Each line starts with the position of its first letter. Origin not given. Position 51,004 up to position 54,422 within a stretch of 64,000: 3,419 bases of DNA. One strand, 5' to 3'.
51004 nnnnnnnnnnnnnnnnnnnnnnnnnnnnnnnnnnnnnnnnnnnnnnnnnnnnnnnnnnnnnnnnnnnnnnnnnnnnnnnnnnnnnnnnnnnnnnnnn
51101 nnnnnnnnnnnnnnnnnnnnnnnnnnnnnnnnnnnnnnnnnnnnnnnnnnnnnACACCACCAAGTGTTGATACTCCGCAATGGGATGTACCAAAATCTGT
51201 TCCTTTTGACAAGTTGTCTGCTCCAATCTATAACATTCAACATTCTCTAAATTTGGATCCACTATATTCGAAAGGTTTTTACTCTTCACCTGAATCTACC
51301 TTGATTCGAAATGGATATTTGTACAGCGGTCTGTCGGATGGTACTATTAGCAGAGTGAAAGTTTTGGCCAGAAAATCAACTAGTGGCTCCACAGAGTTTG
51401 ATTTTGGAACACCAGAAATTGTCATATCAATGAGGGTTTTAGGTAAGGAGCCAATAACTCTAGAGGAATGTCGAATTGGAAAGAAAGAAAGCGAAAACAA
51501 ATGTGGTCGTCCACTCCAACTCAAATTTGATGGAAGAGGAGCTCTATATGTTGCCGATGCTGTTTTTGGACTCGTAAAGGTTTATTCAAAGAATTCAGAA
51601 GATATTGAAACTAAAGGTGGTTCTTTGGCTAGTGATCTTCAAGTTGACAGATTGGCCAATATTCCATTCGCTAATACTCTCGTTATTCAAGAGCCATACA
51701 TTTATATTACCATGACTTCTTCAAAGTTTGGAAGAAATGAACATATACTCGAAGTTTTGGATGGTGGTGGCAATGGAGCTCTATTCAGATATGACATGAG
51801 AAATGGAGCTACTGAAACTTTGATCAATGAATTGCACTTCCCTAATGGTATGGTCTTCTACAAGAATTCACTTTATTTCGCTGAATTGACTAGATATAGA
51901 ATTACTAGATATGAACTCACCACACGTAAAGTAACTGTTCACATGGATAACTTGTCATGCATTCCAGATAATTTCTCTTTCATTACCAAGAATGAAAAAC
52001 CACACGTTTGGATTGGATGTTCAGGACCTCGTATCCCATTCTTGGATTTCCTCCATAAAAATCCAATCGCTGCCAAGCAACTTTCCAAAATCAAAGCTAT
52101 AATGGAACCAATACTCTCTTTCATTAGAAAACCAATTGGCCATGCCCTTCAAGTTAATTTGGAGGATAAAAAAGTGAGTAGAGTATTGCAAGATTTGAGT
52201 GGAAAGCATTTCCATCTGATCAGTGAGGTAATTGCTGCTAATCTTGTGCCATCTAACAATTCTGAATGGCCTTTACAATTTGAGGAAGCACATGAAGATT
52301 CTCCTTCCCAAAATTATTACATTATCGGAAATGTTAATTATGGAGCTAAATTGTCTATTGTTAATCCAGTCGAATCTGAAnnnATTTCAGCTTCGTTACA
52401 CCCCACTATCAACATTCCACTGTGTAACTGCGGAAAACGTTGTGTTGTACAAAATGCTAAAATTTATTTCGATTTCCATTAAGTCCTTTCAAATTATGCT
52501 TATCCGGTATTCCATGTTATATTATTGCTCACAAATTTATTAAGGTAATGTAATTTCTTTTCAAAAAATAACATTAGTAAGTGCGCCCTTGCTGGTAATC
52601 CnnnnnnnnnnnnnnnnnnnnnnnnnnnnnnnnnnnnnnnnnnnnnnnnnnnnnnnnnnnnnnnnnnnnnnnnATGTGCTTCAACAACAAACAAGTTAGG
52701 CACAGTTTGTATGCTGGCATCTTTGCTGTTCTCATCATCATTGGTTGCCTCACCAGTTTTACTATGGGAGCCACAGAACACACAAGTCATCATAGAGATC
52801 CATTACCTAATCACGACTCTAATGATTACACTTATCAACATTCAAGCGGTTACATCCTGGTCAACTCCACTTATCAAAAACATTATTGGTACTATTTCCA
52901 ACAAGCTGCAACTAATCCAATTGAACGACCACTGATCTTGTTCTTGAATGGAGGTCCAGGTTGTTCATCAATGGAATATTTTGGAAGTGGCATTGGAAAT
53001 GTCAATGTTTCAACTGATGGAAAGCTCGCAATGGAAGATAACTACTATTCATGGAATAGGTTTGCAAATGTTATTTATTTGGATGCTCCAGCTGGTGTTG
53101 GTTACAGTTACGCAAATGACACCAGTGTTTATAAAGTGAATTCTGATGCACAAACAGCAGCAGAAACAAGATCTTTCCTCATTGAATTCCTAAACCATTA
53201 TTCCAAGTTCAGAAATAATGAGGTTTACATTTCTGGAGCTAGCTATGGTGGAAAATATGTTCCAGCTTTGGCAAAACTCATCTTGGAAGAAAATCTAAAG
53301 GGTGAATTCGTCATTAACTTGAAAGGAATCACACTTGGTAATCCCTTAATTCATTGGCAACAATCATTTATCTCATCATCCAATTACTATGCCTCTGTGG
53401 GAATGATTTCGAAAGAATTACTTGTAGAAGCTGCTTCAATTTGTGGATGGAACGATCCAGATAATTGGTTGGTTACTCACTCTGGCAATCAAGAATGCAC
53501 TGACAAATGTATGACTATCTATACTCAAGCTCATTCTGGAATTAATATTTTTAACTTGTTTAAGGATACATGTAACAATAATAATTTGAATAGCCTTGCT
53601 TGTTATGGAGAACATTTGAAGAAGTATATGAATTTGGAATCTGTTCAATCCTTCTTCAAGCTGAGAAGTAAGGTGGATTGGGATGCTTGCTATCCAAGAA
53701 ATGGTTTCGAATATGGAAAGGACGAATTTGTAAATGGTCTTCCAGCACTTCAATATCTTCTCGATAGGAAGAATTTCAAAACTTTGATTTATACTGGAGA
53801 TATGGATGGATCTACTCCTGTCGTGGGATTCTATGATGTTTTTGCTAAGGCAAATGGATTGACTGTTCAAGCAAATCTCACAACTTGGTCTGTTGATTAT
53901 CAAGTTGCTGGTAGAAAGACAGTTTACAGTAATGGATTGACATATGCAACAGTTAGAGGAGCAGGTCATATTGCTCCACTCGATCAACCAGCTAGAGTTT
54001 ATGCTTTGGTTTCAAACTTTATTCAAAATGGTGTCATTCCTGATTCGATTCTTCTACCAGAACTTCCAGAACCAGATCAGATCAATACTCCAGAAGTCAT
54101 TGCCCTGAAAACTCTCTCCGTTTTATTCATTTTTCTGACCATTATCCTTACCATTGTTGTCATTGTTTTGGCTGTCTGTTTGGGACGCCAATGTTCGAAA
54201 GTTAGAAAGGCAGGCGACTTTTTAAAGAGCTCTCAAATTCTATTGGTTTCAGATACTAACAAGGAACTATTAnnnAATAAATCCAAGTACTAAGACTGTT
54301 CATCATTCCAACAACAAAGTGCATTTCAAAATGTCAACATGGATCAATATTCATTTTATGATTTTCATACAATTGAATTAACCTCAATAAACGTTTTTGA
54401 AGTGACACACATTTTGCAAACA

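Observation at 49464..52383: In-frame fusion of a fumarylacetoacetase-like hydrolase with a TM + strictosidine-synthase-like domain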

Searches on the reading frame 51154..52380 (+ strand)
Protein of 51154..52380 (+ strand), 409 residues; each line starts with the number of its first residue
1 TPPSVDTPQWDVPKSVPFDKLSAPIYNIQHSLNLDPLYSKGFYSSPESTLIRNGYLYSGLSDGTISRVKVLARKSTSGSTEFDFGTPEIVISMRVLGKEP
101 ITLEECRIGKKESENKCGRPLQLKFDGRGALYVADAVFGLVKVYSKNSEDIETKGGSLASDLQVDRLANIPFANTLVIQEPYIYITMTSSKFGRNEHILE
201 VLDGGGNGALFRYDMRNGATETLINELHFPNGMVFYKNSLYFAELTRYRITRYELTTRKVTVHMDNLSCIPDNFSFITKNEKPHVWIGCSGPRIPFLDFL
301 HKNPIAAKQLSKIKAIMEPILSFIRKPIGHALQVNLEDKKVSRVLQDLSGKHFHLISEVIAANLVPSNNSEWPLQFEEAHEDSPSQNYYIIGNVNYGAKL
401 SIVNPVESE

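Call 24: find_homologous_proteins(query=window:51154-52380:+, max_evalue=0.001)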
Query seq(409 aa) (409 aa): 2 proteins with E <= 0.001 among 4829 candidates.
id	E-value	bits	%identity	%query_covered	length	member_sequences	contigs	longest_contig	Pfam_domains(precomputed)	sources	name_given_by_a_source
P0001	3.9e-275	930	100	100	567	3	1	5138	PF01557.24,PF03088.23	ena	-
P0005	7.6e-124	432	48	99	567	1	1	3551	PF01557.24,PF03088.23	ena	-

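Call 28: list_cluster_members(proteins=[P0125, P0126, P0127, P0128, P0143, P0145, P0129, P0185, P0005, P0006])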
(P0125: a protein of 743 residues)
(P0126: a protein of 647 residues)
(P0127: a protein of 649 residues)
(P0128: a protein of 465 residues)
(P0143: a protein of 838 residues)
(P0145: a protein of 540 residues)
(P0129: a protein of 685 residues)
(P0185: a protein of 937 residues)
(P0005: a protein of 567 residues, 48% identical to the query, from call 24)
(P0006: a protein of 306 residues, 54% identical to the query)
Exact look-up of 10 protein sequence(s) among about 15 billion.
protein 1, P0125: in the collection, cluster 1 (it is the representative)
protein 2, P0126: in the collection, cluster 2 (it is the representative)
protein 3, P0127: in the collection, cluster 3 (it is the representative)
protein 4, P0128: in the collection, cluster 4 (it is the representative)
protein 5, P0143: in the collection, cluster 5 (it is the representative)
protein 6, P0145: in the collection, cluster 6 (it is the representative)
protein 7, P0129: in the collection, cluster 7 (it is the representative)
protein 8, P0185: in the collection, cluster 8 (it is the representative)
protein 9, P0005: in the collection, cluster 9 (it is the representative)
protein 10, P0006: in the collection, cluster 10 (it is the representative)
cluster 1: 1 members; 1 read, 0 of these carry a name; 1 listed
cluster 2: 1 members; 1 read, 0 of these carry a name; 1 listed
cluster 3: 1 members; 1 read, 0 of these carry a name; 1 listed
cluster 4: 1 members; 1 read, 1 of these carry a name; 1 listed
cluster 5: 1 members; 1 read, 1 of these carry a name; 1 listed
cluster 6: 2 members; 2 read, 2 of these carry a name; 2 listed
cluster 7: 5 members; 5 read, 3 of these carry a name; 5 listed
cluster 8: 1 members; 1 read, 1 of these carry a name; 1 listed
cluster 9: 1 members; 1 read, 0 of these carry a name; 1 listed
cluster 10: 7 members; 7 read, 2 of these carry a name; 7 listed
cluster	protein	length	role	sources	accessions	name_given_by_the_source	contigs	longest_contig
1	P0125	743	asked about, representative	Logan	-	-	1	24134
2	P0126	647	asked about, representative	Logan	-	-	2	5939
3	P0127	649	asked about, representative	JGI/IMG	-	-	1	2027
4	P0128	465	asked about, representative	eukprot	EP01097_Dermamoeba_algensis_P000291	TRINITY_DN1107_c0_g2_i3.p1 TRINITY_DN1107_c0_g2~~TRINITY_DN1107_c0_g2_i3.p1 ORF ...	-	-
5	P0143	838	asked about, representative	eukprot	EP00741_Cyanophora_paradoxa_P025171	tig00000344_g24296.t1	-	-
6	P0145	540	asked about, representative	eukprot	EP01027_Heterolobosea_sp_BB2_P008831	GEZU01013102.1.p1 GENE.GEZU01013102.1~~GEZU01013102.1.p1 ORF type:complete len:541 ...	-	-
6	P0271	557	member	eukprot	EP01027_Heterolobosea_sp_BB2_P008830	GEZU01013101.1.p1 GENE.GEZU01013101.1~~GEZU01013101.1.p1 ORF type:complete len:600 ...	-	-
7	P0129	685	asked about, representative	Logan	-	-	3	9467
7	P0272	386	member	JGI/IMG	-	sugar lactone lactonase YvrE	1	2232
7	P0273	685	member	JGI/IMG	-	2-keto-4-pentenoate hydratase/2-oxohepta-3-ene-1,7-dioic acid hydratase in catechol ...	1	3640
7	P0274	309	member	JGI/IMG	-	hypothetical protein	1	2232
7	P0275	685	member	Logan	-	-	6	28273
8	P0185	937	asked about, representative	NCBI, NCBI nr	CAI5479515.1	unnamed protein product [Closterium sp. Yama58-4]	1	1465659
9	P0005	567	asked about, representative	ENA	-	-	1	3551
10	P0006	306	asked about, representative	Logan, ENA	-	-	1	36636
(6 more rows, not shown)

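Call 51: search_solved_structures(query=A6, max_evalue=0.01, show_alignments=3)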
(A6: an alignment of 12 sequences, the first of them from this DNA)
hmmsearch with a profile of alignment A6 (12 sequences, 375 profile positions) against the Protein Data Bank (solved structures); distinct sequences matched with E-value up to 0.01: 76 (the best 60 are shown).
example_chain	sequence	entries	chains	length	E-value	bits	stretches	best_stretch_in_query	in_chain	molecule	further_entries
8kg3_A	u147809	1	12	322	7.7e-60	206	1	49-285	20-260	Os06g0623700 protein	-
2fp8_A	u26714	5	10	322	4.9e-39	137.5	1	51-283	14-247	Strictosidine synthase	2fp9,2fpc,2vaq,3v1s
8wkl_A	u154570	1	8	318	4.9e-39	137.5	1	51-283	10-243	Strictosidine synthase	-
6n5v_A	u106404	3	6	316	5e-39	137.5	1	51-283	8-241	Strictosidine synthase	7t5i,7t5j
2v91_A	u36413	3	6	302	5.6e-39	137.3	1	52-283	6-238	STRICTOSIDINE SYNTHASE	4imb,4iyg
2fpb_A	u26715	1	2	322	1.4e-38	136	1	51-283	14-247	Strictosidine Synthase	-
6s5j_A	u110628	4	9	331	1.9e-37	132.2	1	51-283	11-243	Strictosidine synthase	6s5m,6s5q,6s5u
6zea_A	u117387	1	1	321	2.9e-36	128.4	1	51-283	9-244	Strictosidine synthase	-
2ias_A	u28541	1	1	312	1.3e-11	47.3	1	57-265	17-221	Diisopropylfluorophosphatase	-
2iav_A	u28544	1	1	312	1.3e-11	47.2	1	57-265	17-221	Diisopropylfluorophosphatase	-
2iau_A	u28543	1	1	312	1.3e-11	47.2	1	57-265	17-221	Diisopropylfluorophosphatase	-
2iat_A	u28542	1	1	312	1.4e-11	47.2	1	57-265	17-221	Diisopropylfluorophosphatase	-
2iax_A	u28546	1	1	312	1.4e-11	47.1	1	57-265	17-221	Diisopropylfluorophosphatase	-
2iar_A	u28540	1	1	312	1.5e-11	47.1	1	89-265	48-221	Diisopropylfluorophosphatase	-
2iaq_A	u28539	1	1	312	1.6e-11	47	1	57-265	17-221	Diisopropylfluorophosphatase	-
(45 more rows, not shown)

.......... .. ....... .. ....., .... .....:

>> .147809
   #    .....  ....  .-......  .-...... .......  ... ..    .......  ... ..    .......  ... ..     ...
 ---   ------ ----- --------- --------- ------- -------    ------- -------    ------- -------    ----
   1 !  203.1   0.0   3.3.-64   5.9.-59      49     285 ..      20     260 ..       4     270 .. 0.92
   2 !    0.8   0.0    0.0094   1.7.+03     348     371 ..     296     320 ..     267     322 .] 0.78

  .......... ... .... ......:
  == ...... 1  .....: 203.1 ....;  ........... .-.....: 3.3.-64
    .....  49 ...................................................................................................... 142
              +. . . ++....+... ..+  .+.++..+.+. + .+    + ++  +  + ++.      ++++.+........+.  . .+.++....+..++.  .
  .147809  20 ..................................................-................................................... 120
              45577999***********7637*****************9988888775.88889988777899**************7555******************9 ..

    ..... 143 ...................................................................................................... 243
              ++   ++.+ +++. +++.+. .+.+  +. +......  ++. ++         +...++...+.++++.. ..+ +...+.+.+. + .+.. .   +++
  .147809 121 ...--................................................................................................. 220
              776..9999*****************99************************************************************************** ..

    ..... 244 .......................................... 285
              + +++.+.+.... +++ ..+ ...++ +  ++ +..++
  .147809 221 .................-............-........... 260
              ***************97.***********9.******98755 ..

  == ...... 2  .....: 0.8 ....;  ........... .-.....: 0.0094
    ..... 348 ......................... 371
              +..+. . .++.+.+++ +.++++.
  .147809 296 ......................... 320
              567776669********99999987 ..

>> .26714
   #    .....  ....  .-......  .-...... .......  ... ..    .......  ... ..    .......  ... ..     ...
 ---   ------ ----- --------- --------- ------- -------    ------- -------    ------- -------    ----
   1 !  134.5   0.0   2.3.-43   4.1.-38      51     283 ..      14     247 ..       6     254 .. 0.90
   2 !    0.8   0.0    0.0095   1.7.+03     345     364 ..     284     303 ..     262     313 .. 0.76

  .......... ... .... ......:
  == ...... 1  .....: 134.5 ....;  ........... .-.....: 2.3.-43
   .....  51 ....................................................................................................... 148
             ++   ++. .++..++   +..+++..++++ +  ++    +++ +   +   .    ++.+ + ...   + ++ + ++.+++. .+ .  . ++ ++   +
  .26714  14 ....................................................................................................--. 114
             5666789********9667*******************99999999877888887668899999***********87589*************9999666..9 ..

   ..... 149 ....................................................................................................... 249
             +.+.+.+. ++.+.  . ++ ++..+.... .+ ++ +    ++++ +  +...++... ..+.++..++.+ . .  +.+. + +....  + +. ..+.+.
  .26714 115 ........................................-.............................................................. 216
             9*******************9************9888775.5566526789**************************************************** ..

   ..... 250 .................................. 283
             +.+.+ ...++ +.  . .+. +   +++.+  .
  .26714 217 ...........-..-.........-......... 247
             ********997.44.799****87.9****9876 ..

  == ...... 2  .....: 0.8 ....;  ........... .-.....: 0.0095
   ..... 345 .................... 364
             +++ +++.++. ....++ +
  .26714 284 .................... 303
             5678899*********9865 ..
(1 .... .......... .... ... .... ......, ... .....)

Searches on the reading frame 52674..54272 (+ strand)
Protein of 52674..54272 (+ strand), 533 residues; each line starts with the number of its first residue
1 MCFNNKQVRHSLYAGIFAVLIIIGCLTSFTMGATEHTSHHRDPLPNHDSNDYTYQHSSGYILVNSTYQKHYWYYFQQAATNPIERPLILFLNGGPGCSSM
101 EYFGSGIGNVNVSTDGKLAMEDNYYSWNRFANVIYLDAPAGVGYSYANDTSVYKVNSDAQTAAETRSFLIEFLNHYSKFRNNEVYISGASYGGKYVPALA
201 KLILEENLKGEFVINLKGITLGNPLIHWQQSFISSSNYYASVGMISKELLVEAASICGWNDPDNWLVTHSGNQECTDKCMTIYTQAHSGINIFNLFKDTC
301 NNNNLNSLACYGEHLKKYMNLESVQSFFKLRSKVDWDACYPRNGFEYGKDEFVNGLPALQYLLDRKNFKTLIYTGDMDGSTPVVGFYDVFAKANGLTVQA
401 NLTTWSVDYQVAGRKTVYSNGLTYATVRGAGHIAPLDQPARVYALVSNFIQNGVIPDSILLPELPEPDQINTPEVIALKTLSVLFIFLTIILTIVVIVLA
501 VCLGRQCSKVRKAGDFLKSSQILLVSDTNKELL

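Call 69: search_protein_families(library=pfam, proteins=[window:52674-54272:+], max_evalue=0.01)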
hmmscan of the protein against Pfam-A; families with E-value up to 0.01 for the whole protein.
window:52674-54272:+ (533 aa): 1 family
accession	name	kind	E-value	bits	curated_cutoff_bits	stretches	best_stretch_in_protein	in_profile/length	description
PF00450.28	Peptidase_S10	-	7.1e-90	302.8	21.9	1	52-452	7-420/420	Serine carboxypeptidase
